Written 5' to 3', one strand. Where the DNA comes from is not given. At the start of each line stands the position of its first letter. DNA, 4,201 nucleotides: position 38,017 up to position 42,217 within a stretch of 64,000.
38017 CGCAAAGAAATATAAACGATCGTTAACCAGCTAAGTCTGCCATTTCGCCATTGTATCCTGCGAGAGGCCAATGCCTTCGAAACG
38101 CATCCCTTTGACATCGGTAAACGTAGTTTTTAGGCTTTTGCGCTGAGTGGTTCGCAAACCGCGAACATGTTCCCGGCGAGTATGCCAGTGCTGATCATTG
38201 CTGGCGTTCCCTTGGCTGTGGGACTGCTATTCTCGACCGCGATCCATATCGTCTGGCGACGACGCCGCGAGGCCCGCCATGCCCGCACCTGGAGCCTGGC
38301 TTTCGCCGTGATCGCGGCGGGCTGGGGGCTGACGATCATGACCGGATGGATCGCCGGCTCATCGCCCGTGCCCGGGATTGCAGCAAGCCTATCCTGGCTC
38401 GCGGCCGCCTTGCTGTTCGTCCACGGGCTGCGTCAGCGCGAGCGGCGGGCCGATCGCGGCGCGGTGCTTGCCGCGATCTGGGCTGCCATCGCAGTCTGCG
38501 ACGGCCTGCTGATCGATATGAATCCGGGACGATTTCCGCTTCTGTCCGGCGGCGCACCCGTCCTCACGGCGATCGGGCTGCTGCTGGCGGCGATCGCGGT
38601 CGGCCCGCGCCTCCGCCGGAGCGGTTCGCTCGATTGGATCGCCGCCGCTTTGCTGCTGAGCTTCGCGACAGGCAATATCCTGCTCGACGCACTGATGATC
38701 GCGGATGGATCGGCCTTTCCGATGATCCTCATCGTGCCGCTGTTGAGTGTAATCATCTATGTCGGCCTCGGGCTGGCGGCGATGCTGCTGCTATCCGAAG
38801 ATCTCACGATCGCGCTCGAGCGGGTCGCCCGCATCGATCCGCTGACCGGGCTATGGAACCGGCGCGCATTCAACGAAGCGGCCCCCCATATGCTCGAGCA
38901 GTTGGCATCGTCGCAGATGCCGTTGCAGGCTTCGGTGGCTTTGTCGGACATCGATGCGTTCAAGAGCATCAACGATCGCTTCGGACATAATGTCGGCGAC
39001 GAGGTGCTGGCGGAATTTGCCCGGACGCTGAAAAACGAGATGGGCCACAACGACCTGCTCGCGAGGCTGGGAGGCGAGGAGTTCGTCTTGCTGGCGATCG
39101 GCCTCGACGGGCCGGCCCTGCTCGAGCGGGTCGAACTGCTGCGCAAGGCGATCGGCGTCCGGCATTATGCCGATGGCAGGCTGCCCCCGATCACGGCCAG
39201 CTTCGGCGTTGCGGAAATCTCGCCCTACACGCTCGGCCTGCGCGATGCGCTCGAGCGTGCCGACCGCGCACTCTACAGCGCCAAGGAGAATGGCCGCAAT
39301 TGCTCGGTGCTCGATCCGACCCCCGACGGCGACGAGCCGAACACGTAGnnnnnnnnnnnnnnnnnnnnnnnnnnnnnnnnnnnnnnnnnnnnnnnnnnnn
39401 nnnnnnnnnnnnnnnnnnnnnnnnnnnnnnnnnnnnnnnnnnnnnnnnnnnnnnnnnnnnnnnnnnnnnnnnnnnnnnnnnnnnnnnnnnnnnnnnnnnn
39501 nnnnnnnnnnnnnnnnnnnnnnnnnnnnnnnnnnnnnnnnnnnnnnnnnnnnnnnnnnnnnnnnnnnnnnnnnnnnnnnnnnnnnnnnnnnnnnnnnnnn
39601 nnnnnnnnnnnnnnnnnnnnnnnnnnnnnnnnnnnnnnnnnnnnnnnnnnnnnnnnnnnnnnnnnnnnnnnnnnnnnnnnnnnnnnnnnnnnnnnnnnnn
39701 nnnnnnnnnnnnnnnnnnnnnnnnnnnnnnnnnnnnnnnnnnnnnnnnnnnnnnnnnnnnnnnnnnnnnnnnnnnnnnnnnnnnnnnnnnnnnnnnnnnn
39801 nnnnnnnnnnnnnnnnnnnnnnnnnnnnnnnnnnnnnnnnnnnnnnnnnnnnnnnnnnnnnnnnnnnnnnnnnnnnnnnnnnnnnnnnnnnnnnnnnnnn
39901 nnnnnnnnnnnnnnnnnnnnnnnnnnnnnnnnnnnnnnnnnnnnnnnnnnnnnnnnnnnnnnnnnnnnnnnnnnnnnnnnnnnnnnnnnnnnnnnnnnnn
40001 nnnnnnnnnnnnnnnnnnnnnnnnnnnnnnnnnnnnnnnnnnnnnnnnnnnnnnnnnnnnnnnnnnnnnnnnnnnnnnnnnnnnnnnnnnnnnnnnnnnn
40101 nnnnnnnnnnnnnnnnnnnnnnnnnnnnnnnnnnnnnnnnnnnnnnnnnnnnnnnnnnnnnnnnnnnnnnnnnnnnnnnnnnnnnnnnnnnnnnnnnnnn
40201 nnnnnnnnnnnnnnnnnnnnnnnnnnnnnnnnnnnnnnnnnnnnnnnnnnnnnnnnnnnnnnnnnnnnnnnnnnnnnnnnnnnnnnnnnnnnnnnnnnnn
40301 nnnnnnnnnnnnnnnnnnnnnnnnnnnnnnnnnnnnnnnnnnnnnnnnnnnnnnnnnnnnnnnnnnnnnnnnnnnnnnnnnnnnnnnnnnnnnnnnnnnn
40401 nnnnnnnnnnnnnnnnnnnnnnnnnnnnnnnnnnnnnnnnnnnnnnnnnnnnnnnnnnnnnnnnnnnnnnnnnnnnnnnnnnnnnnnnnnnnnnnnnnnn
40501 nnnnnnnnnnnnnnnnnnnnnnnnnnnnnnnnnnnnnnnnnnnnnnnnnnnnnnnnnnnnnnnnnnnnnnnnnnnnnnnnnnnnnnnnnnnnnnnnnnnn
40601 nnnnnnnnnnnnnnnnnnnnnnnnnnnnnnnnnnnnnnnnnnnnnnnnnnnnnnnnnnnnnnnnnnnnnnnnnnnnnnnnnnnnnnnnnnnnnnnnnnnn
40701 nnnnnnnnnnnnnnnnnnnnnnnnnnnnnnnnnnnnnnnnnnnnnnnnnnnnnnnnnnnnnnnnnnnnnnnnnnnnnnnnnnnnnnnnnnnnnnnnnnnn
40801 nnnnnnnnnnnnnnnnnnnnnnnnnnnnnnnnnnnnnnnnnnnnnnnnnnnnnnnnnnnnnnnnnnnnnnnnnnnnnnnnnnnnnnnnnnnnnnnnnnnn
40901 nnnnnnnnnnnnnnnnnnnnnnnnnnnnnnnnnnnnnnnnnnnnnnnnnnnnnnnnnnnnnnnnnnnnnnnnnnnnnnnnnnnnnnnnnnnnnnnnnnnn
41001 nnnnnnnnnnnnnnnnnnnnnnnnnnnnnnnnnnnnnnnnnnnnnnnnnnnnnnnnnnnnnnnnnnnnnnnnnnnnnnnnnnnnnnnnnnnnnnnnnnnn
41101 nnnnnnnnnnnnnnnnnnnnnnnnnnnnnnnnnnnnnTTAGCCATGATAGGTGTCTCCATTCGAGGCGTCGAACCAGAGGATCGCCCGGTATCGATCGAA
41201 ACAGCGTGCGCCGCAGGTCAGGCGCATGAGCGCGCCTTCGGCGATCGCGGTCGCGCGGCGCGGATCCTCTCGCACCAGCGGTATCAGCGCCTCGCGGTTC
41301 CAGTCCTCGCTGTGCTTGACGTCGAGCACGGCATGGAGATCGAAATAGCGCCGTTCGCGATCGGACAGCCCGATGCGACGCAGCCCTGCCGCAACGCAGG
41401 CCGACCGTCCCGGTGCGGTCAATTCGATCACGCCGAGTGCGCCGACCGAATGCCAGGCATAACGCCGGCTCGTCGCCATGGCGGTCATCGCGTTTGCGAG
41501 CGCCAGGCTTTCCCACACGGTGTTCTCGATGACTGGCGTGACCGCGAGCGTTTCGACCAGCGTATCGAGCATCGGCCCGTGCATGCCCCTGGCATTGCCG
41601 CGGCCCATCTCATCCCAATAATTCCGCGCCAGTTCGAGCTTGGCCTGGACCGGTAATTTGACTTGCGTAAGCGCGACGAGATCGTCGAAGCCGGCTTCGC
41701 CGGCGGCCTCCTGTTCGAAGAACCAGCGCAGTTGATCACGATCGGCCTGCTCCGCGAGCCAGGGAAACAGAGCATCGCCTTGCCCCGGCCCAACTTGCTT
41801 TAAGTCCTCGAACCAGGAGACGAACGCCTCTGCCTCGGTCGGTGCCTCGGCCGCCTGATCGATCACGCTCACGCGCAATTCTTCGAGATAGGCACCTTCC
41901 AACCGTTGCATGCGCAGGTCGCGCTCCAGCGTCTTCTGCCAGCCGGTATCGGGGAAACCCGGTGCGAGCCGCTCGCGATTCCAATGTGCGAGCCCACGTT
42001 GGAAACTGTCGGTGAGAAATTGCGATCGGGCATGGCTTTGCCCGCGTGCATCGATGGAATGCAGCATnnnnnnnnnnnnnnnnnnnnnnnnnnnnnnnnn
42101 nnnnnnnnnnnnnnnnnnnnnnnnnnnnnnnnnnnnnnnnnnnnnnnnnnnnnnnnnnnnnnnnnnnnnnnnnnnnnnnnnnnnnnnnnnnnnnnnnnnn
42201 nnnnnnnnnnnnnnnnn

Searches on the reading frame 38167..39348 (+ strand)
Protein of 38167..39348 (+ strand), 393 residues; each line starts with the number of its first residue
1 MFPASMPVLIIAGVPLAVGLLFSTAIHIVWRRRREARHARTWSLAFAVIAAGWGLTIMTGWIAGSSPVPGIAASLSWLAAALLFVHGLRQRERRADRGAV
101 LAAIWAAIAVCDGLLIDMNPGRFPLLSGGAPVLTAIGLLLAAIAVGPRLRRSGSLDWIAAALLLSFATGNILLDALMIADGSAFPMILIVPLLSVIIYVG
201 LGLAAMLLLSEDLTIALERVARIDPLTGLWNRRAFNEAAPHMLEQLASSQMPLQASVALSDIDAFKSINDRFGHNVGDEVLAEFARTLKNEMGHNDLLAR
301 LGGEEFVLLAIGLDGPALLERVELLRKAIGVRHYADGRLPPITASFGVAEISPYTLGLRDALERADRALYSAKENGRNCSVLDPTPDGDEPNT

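Call 46: search_protein_families(library=pfam, proteins=[window:38167-39348:+], max_evalue=0.00001)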
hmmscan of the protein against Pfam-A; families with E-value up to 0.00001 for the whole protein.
window:38167-39348:+ (393 aa): 1 family
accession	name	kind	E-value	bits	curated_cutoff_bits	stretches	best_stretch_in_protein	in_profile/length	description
PF00990.26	GGDEF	-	1.8e-36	125.8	23.8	1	222-378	2-160/161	Diguanylate cyclase, GGDEF domain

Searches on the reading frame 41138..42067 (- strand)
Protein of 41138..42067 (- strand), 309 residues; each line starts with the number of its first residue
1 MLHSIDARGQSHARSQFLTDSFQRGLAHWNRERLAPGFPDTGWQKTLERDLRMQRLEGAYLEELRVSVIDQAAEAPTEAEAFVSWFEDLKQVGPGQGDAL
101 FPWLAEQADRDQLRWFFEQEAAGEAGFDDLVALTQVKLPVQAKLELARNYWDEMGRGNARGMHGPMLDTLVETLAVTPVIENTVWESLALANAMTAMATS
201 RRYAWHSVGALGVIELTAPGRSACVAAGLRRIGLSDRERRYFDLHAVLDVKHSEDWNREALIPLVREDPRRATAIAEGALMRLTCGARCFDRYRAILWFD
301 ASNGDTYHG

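Call 46: search_protein_families(library=pfam, proteins=[window:41138-42067:-], max_evalue=0.00001)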
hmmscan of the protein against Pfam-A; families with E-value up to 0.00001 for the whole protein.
window:41138-42067:- (309 aa): 1 family
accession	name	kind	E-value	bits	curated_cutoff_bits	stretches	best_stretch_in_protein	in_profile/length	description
PF14518.11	Haem_oxygenas_2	-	8.2e-43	146.7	28.9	1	114-286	1-176/177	Iron-containing redox enzyme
